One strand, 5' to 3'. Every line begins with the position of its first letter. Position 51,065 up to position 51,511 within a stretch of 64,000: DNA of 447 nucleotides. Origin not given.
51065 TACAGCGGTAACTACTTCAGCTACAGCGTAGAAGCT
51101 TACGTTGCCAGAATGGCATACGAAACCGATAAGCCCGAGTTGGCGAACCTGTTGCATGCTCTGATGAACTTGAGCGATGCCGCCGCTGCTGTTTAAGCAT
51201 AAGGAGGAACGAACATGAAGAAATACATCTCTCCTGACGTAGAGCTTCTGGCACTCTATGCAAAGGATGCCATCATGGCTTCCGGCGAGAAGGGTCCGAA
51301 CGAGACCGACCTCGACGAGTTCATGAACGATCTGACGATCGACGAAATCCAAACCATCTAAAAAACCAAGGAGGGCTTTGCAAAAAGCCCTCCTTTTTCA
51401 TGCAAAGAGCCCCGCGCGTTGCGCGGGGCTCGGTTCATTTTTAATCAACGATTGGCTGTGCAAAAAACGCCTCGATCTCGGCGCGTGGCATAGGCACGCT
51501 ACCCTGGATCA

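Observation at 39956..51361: Leader-like conserved N-terminus shared by four small acidic ORFs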

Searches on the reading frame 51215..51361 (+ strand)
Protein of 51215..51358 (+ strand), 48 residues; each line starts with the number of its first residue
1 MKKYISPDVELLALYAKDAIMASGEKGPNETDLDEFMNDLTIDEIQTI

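Call 5: search_protein_families(library=pfam, proteins=[window:51215-51358:+], max_evalue=1)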
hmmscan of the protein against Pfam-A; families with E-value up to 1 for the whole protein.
seq(48 aa): 0 families

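Call 6: search_protein_families(library=ncbifam, proteins=[window:51215-51358:+], max_evalue=1)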
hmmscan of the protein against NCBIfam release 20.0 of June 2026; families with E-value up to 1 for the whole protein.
seq(48 aa): 0 families

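Call 33: search_protein_representatives(alignment_id=A2)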
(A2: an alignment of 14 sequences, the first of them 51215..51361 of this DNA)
Query: 14 sequences, 51 profile positions. Proteins with E-value up to 0.001 (for the whole library): 13; up to 1e-10: 4; up to 1e-30: 0. The best 13 are listed.
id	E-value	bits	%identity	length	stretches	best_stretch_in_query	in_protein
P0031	3.6e-15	71.8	-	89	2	1-41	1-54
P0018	7.5e-15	70.8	-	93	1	1-48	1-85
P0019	1.1e-13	67.1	-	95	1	1-47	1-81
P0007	2.6e-13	65.9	-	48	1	1-44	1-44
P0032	2.3e-10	56.4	-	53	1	1-49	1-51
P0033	2.4e-09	53.2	-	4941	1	3-18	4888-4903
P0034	3.0e-08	49.6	-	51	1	1-50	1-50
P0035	3.1e-08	49.6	-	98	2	1-41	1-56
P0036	7.1e-06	42.0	-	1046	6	26-40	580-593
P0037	8.3e-06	41.8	-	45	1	1-48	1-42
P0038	1.4e-05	41.1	-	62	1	1-29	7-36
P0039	5.1e-04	36.1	-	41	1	1-25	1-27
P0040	9.2e-04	35.3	-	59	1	1-39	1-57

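Call 40: find_homologous_proteins(query=A5, max_evalue=10)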
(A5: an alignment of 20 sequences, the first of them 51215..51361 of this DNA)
Query A5 (20 sequences) (48 aa, profile of the alignment): 26 proteins with E <= 10 among 2401 candidates.
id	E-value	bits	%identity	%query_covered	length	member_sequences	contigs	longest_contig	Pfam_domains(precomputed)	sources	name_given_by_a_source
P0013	1.1e-23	101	-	-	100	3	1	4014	-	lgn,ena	-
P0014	1.7e-23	101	-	-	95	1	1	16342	-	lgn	-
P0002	3.1e-23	100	-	-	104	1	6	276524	-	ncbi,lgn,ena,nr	ncbi:MAG: hypothetical protein IJ009_01290 [Clostridia bacterium]|nr:hypothetical protein [Clostridi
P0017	2.2e-22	97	-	-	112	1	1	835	-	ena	-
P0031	2.0e-21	94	-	-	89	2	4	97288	-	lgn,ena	-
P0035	5.2e-21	93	-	-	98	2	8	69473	-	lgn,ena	-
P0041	7.9e-21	92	-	-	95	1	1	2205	-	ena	-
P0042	1.1e-20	92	42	46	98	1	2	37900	-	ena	-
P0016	1.3e-20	91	40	21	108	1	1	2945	-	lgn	-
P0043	1.5e-20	91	-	-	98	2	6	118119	-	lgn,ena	-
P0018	3.6e-20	90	75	17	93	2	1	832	-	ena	-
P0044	4.9e-20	90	-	-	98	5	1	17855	-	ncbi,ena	-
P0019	5.8e-19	86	40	21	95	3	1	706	-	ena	-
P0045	1.3e-16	79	41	52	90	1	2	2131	-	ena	-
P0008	4.5e-8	51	77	100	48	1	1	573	-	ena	-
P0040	2.2e-6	46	-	-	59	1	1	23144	-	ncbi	-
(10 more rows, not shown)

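Call 41: find_encoding_contigs(protein=P0040, flank=10000, max_places=3)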
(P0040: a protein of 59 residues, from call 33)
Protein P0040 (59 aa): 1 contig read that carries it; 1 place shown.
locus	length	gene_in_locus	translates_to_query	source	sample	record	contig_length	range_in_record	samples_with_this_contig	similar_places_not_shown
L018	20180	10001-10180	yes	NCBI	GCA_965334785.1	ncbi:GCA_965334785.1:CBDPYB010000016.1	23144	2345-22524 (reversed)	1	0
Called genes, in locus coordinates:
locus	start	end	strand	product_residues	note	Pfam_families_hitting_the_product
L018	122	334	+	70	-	PF04023:FeoA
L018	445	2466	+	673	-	PF01926:MMR_HSR1, PF02421:FeoB_N, PF07670:Gate, PF07664:FeoB_C, PF07670:Gate (weak)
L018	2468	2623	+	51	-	-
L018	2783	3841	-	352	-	PF03054:tRNA_Me_trans, PF20259:tRNA_Me_trans_M, PF20258:tRNA_Me_trans_C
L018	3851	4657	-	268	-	PF12833:HTH_18, PF00165:HTH_AraC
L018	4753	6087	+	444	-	PF01120:Alpha_L_fucos, PF14871:GHL6 (faint)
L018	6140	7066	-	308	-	PF00291:PALP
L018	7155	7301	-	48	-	-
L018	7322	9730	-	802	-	-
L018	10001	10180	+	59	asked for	-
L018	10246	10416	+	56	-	-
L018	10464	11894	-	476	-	PF02446:Glyco_hydro_77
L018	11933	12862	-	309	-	PF00485:PRK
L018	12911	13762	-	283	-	PF00126:HTH_1, PF03466:LysR_substrate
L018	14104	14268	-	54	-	-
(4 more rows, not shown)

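Call 47: find_related_loci(query=A6, collection=metagenome_contigs, flank=6000)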
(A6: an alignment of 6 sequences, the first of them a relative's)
Query A6 (62 aa) in metagenome_contigs; peptide patterns used: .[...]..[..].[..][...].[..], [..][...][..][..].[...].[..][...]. (x = any residue, [..] = any of these).
195 stretches matched a pattern; 10 encode a relative of the query (tblastn E <= 1e-3); 10 distinct loci.
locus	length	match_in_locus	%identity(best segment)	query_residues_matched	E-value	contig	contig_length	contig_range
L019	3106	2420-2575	50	3-53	8e-11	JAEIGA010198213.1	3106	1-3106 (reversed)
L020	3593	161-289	47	5-45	2e-8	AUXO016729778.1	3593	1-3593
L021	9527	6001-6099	48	5-37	4e-7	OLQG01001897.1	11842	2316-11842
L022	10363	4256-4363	47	6-37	5e-6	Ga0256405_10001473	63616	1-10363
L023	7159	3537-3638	44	5-40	2e-5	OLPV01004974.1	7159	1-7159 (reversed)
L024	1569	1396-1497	47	6-38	3e-5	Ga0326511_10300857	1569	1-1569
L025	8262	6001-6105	41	5-43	3e-5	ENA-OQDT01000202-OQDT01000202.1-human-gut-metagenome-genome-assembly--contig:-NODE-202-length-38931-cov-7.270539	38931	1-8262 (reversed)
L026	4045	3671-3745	48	5-29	3e-5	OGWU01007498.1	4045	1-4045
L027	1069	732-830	45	3-33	3e-5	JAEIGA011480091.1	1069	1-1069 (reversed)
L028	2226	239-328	50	1-30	4e-5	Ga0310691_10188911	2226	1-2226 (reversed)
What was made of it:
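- Context of distant relatives found by head pattern only (call 47).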

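Call 50: search_protein_families(library=pfam, proteins=[L021:1281-5993:+, L021:6290-6781:+, L021:6667-9261:+, L022:870-4163:+, L028:717-1820:+, L020:295-2136:+, L026:589-3663:+, L024:2-1306:+, L027:3-728:+], max_evalue=0.01)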
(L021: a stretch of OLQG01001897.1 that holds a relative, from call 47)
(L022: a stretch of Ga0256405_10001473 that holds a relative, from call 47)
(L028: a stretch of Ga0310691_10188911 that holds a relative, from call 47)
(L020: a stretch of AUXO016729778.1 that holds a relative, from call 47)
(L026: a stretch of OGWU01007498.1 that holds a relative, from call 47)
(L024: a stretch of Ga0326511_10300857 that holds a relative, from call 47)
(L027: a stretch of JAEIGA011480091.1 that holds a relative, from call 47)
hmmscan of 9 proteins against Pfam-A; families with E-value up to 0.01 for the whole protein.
L021:1281-5993:+ (1570 aa): 3 families
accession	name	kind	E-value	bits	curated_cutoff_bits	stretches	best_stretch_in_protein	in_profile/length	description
PF18998.6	Flg_new_2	-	8.4e-40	135.1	23.6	4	1213-1275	5-68/73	Divergent InlB B-repeat domain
PF00754.31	F5_F8_type_C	-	8.3e-18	65.2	28.2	3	312-462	2-122/127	F5/8 type C domain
PF09479.16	Flg_new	-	3.7e-06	27.4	27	0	1224-1274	13-64/65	Listeria-Bacteroides repeat domain (List_Bact_rpt)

L021:6290-6781:+ (163 aa): 0 families

L021:6667-9261:+ (864 aa): 7 families
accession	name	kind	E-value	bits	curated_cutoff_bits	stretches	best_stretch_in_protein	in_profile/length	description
PF02368.24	Big_2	-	5.2e-19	68.4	22.8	2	721-781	19-78/79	Bacterial Ig-like domain (group 2)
PF00656.27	Peptidase_C14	-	9.6e-11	42.2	21.4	1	72-283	3-187/233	Caspase domain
PF13860.13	FlgD_ig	-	2.4e-05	24.6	27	1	558-582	54-78/79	FlgD Ig-like domain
PF00801.26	PKD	-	0.00033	21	23.5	0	568-594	54-80/80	PKD domain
PF01650.23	Peptidase_C13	-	0.00072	19.6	22.8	1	136-197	103-168/258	Peptidase C13 family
PF01364.23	Peptidase_C25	-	0.0028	17.4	23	1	94-201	189-285/374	Peptidase family C25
PF24651.1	DUF7644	-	0.0035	18.2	27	0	738-772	21-58/70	Domain of unknown function (DUF7644)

L022:870-4163:+ (1097 aa): 1 family
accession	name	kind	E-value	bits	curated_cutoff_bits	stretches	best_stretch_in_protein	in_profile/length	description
PF18676.6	MBG_2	-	3.8e-06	27.8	25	0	634-702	1-60/72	MBG domain (YGX type)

L028:717-1820:+ (367 aa): 1 family
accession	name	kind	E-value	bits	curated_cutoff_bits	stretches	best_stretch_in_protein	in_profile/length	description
PF14907.12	NTP_transf_5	-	9.8e-44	150.2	31.2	1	28-266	2-248/249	Uncharacterised nucleotidyltransferase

L020:295-2136:+ (613 aa): 0 families

L026:589-3663:+ (1024 aa): 3 families
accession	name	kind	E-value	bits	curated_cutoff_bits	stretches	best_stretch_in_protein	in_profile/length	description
PF18998.6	Flg_new_2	-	1.8e-31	108.3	23.6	3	668-730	5-68/73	Divergent InlB B-repeat domain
PF09479.16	Flg_new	-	2e-06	28.3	27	1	679-729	13-64/65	Listeria-Bacteroides repeat domain (List_Bact_rpt)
PF00754.31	F5_F8_type_C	-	6.7e-06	26.7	28.2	1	38-182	2-118/127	F5/8 type C domain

L024:2-1306:+ (434 aa): 0 families

L027:3-728:+ (241 aa): 0 families
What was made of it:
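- On LPP (LppA-like) precursor: NTP_transf_5 occurs only in L028 (call 50).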

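Call 53: search_protein_families(library=ncbifam, proteins=[L021:6290-6781:+], max_evalue=10)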
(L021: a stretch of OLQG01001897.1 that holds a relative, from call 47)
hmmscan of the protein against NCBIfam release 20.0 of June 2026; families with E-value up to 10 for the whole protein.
L021:6290-6781:+ (163 aa): 3 families
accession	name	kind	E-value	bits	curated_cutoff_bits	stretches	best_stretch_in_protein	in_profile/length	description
TIGR02228.1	sigpep_I_arch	equivalog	8e-11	42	51.85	1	33-110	38-121/158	signal peptidase I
TIGR02227.1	sigpep_I_bact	equivalog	5.3e-05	23.2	47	1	32-101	26-99/162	signal peptidase I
NF046067.1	SigPepSipWBacil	equivalog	0.0038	16.8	190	1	35-83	47-96/189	signal peptidase I SipW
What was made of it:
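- On LPP (LppA-like) precursor: It is present directly after the relatives in L021, L023 and L025, at 42 bits against a cutoff of 51.85 (call 53).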

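Call 54: search_protein_families(library=pfam, proteins=[L021:6290-6781:+], max_evalue=10)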
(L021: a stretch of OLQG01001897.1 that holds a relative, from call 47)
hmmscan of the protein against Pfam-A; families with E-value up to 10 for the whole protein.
L021:6290-6781:+ (163 aa): 0 families
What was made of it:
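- Tried and rejected: Pfam and NCBIfam scans of the peptides and the L proteins found nothing (calls 5, 6, 53, 54).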

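Call 73: search_solved_structures(query=L021:6290-6781:+, max_evalue=1, show_alignments=2)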
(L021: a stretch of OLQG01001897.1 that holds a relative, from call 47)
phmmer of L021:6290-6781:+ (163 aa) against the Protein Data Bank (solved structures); distinct sequences matched with E-value up to 1: 4.
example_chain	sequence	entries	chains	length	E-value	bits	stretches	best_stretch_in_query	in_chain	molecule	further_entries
4me8_A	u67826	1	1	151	0.043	16.4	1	32-102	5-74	Signal peptidase I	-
1a3y_A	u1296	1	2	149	0.051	16.2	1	53-118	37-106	ODORANT BINDING PROTEIN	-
1dzj_A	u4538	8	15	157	0.057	16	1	52-118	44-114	ODORANT-BINDING PROTEIN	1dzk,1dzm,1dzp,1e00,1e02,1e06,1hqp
6nkl_C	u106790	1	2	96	0.79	12.3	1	27-93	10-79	Antitoxin VapB1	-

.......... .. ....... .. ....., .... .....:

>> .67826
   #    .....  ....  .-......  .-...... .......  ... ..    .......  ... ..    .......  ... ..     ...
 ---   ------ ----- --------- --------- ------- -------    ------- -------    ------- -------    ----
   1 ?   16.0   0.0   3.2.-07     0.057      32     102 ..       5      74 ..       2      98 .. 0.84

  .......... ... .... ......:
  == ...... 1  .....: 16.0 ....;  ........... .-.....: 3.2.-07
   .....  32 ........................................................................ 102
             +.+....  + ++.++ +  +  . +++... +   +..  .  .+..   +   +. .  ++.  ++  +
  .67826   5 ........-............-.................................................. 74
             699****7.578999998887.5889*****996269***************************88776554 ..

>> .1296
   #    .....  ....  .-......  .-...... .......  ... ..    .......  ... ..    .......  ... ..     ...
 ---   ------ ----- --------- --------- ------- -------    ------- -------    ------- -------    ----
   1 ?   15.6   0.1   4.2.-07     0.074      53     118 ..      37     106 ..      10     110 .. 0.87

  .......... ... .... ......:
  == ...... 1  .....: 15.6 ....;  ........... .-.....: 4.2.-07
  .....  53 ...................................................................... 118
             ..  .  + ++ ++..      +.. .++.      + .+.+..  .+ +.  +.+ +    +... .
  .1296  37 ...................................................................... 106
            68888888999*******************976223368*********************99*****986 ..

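Call 75: find_related_loci(query=A6, collection=viral_contigs, flank=8000)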
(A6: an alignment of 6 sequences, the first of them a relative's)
Query A6 (62 aa) in viral_contigs; peptide patterns used: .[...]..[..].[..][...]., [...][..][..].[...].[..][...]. (x = any residue, [..] = any of these).
68 stretches matched a pattern; 1 encode a relative of the query (tblastn E <= 1e-3); 1 distinct loci.
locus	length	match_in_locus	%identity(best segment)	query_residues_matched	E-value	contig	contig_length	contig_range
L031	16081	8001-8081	67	7-32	2e-7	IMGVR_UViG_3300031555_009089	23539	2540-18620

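Call 102: search_protein_families(library=ncbifam, proteins=[L022:870-4163:+, L024:2-1306:+, L027:3-728:+, L020:295-2136:+, L031:5515-7260:-, L031:3625-5514:-, L031:7281-7754:-, L028:717-1820:+], max_evalue=0.01)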
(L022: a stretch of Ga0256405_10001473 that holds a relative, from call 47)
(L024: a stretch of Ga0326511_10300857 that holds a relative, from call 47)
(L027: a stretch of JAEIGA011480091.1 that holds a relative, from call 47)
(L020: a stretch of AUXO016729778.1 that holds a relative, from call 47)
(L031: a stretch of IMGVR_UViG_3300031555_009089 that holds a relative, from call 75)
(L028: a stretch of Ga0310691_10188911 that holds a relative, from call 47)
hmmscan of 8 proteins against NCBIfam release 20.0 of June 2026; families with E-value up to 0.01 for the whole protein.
L022:870-4163:+ (1097 aa): 0 families

L024:2-1306:+ (434 aa): 0 families

L027:3-728:+ (241 aa): 0 families

L020:295-2136:+ (613 aa): 0 families

L031:5515-7260:- (581 aa): 189 families (the best 25 are shown)
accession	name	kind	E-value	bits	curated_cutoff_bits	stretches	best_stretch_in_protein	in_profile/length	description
TIGR00958.1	3a01208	subfamily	2.5e-119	399.6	874.6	1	1-569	149-709/711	antigen peptide transporter 2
TIGR02204.1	MsbA_rel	hypoth_equivalog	1.1e-117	394.1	780.4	1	5-570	10-571/576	ABC transporter, permease/ATP-binding protein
TIGR02203.1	MsbA_lipidA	equivalog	5.2e-115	385.1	602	1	2-574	3-569/572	lipid A export permease/ATP-binding protein MsbA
NF052233.1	CphA_assoc_ABC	equivalog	3.8e-111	372.7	880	1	3-577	174-746/766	cyanophycin metabolism-associated ABC transporter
NF008381.0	PRK11176.1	equivalog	3.2e-95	319.7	867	1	2-575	14-580/582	lipid A ABC transporter ATP-binding protein/permease MsbA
TIGR01846.1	type_I_sec_HlyB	subfamily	4.2e-94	316.2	725.55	1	30-576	156-694/694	type I secretion system permease/ATPase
NF045513.1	HepA_fam_ABC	equivalog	2e-89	300.7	725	1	39-569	78-604/610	heterocyst formation ABC transporter subunit HepA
NF010178.0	PRK13657.1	equivalog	4.8e-89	299.4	733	1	94-573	93-569/588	glucan ABC transporter ATP-binding protein/ permease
NF008055.0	PRK10789.1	equivalog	7.6e-87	292.1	845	1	20-575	24-573/590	SmdA family multidrug ABC transporter permease/ATP-binding protein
NF008056.1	PRK10790.1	equivalog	1.2e-82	278.3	746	1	1-578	11-579/584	SmdB family multidrug efflux ABC transporter permease/ATP-binding protein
TIGR03375.1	type_I_sec_LssB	subfamily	2e-82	277.6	693.1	1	57-566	189-694/696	type I secretion system permease/ATPase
TIGR03796.1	NHLM_micro_ABC1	equivalog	2.5e-81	273.9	853.3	1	23-569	164-707/710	NHLP family bacteriocin export ABC transporter peptidase/permease/ATPase subunit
NF008364.0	PRK11160.1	equivalog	1.8e-78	264.6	630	1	84-571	87-572/575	heme ABC transporter ATP-binding protein/permease CydC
NF000474.1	tet_ABC_46_A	exception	3.1e-76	257.1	1250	1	83-574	81-568/574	tetracycline efflux ABC transporter Tet(46) subunit A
TIGR02857.1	CydD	equivalog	2.9e-74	250.9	435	1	20-546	10-529/529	thiol reductant ABC exporter subunit CydD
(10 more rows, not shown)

L031:3625-5514:- (629 aa): 186 families (the best 25 are shown)
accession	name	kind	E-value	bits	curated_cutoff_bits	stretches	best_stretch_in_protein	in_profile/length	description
TIGR02203.1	MsbA_lipidA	equivalog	3.8e-136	454.9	602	1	55-623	3-567/572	lipid A export permease/ATP-binding protein MsbA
TIGR02204.1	MsbA_rel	hypoth_equivalog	2.7e-127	425.8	780.4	1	54-621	6-571/576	ABC transporter, permease/ATP-binding protein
NF052233.1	CphA_assoc_ABC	equivalog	3.6e-126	422.4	880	1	52-625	170-743/766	cyanophycin metabolism-associated ABC transporter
NF008381.0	PRK11176.1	equivalog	5e-118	395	867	1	50-622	9-576/582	lipid A ABC transporter ATP-binding protein/permease MsbA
NF010178.0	PRK13657.1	equivalog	3e-113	379.3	733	1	55-622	8-567/588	glucan ABC transporter ATP-binding protein/ permease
TIGR00958.1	3a01208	subfamily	3.6e-110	369.3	874.6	1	48-621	143-710/711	antigen peptide transporter 2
NF045513.1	HepA_fam_ABC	equivalog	4.8e-99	332.4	725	1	101-622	88-606/610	heterocyst formation ABC transporter subunit HepA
TIGR01846.1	type_I_sec_HlyB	subfamily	1.9e-97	327.3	725.55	1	63-624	136-691/694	type I secretion system permease/ATPase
TIGR01192.1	chvA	subfamily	1.6e-96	324.2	585.4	1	55-622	8-567/585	glucan export ABC transporter ATP-binding protein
TIGR03796.1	NHLM_micro_ABC1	equivalog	8.3e-93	311.9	853.3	1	77-621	160-708/710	NHLP family bacteriocin export ABC transporter peptidase/permease/ATPase subunit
NF008056.1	PRK10790.1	equivalog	1.3e-88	298.1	746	1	47-623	4-573/584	SmdB family multidrug efflux ABC transporter permease/ATP-binding protein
TIGR03375.1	type_I_sec_LssB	subfamily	3.4e-85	286.7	693.1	1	111-614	190-691/696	type I secretion system permease/ATPase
NF008055.0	PRK10789.1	equivalog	2.4e-84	283.9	845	1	82-623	32-569/590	SmdA family multidrug ABC transporter permease/ATP-binding protein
TIGR03797.1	NHLM_micro_ABC2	equivalog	1.1e-83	282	709.4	1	62-622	132-682/686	NHLP bacteriocin export ABC transporter permease/ATPase subunit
NF000475.1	tet_ABC_46_B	exception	2.1e-82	277.5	1250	1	52-620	2-569/578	tetracycline efflux ABC transporter Tet(46) subunit B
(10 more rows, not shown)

L031:7281-7754:- (157 aa): 27 families (the best 25 are shown)
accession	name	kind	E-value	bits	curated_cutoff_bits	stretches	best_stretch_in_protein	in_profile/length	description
NF045593.1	bilirub_TF_BilQ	equivalog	4.5e-16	58.8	125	1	28-134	19-124/135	bilirubin utilization transcriptional regulator BilQ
NF002926.0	PRK03573.1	equivalog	1.9e-11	44.1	120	1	21-142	13-134/144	transcriptional regulator SlyA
NF053814.1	teico_TcaR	equivalog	2e-11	44.2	170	1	19-149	18-149/151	MarR family transcriptional regulator TcaR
TIGR04472.1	reg_rSAM_mob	hypoth_equivalog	1.2e-10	41.5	240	1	44-149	35-140/141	radical SAM mobile pair system MarR family transcriptional regulator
NF050133.1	TransRegFabT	equivalog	1e-09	38.8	200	1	52-146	42-135/138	fatty acid biosynthesis transcriptional regulator FabT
NF053777.1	Saro0803TransReg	equivalog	1.6e-08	34.4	200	1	42-135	39-132/140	Saro_0803 family transcriptional regulator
NF038251.1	AdcR_fam_Zn_TF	equivalog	1.6e-07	31.6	175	1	37-142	34-140/143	zinc-dependent MarR family transcriptional regulator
NF052638.1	TransRegOhrRVib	equivalog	1.8e-07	31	200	1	32-115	30-112/141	transcriptional regulator OhrR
NF008122.0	PRK10870.1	equivalog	3.5e-07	30.1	157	1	31-152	47-169/176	transcriptional repressor MprA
NF010349.0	PRK13777.1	equivalog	1.6e-06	27.6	153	1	41-124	48-130/190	HTH-type transcriptional regulator Hpr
TIGR01889.1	Staph_reg_Sar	paralog_domain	2.1e-06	28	62.6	1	43-106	29-95/109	staphylococcal accessory regulator family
NF008273.0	PRK11050.1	equivalog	8.6e-06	25.5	153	1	50-113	50-107/156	manganese-binding transcriptional regulator MntR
TIGR02337.1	HpaR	equivalog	1.4e-05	25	121.2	1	37-138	26-126/130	homoprotocatechuate degradation operon regulator HpaR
NF040939.2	trans_reg_lrs14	equivalog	2.9e-05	24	90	1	33-91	15-73/103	Lrs14 family HTH-type transcriptional regulator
NF047395.1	TransRegLtdR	equivalog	3.2e-05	23.7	250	1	8-119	28-130/166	transcriptional regulator LdtR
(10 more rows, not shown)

L028:717-1820:+ (367 aa): 0 families
